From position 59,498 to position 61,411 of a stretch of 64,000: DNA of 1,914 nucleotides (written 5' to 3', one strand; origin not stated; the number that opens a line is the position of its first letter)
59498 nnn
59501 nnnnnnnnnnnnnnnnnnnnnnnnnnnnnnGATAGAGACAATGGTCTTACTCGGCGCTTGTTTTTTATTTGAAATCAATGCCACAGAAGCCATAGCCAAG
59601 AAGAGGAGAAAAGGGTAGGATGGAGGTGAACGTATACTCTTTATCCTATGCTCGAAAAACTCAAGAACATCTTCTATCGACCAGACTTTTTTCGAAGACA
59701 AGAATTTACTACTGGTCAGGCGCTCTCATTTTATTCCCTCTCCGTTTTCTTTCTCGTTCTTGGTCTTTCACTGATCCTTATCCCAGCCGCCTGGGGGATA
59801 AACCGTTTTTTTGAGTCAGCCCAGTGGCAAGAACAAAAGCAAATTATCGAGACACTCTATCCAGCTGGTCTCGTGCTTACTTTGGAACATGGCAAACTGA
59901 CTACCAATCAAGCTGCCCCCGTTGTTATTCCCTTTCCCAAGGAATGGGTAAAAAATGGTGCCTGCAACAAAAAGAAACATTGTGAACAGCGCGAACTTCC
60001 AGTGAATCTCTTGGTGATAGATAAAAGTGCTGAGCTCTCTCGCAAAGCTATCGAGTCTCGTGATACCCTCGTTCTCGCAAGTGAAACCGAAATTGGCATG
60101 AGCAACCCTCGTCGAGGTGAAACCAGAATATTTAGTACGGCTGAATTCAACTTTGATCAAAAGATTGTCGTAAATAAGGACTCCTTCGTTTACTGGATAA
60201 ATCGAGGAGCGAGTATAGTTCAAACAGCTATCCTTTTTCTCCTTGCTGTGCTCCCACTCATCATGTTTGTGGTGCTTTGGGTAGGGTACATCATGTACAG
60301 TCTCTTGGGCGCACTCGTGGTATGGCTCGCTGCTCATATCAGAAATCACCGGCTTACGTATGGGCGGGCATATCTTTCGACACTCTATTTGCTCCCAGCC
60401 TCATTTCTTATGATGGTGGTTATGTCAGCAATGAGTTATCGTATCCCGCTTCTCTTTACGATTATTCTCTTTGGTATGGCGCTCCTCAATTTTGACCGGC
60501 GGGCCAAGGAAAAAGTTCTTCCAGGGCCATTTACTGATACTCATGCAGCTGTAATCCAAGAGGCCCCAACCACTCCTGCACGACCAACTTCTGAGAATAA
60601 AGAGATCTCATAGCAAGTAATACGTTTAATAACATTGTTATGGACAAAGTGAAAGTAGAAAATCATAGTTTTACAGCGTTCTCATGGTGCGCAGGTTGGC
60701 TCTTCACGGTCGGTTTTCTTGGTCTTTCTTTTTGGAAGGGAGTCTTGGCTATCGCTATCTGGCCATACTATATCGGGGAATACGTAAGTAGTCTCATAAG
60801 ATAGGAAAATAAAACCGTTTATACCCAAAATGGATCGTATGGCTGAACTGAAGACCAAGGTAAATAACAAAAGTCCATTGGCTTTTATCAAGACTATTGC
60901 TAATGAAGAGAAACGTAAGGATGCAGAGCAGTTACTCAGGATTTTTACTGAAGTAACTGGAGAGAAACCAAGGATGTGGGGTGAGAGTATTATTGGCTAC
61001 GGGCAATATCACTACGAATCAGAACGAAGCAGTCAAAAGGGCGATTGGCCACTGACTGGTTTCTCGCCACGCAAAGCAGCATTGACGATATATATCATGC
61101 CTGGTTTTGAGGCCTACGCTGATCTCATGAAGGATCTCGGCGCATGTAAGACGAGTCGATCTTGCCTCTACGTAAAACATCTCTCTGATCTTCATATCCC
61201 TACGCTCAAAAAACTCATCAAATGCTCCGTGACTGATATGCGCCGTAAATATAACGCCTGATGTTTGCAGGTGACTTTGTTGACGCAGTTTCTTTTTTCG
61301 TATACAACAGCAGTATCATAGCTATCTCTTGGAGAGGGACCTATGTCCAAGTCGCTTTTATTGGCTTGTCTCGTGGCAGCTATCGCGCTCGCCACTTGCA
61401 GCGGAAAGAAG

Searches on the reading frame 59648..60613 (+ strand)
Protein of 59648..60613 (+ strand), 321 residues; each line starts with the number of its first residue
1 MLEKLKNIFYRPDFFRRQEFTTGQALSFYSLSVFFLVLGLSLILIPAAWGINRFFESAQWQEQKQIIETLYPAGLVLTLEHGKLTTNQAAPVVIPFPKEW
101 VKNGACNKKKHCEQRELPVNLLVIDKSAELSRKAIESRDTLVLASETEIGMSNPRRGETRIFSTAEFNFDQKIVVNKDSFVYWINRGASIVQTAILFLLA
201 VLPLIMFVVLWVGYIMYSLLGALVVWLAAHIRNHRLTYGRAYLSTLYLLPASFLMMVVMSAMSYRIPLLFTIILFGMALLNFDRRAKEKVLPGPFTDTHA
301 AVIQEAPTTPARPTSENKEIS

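Call 69: search_protein_families(library=pfam, max_evalue=0.00001, proteins=[window:59648-60613:+])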
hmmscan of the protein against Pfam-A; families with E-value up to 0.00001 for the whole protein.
window:59648-60613:+ (321 aa): 1 family
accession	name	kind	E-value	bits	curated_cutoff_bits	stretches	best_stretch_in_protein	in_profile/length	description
PF06691.16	DUF1189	-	4.8e-11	43.1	28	1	32-275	25-234/244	Protein of unknown function (DUF1189)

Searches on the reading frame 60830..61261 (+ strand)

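Call 69: search_protein_families(library=pfam, max_evalue=0.00001, proteins=[window:60830-61261:+])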
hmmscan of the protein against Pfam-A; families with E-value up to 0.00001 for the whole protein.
window:60830-61261:+ (143 aa): 1 family
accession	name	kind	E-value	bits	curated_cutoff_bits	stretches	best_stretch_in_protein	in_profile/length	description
PF08818.16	DUF1801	-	1.1e-08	35.8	27.2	1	28-131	1-82/85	Domain of unknown function (DU1801)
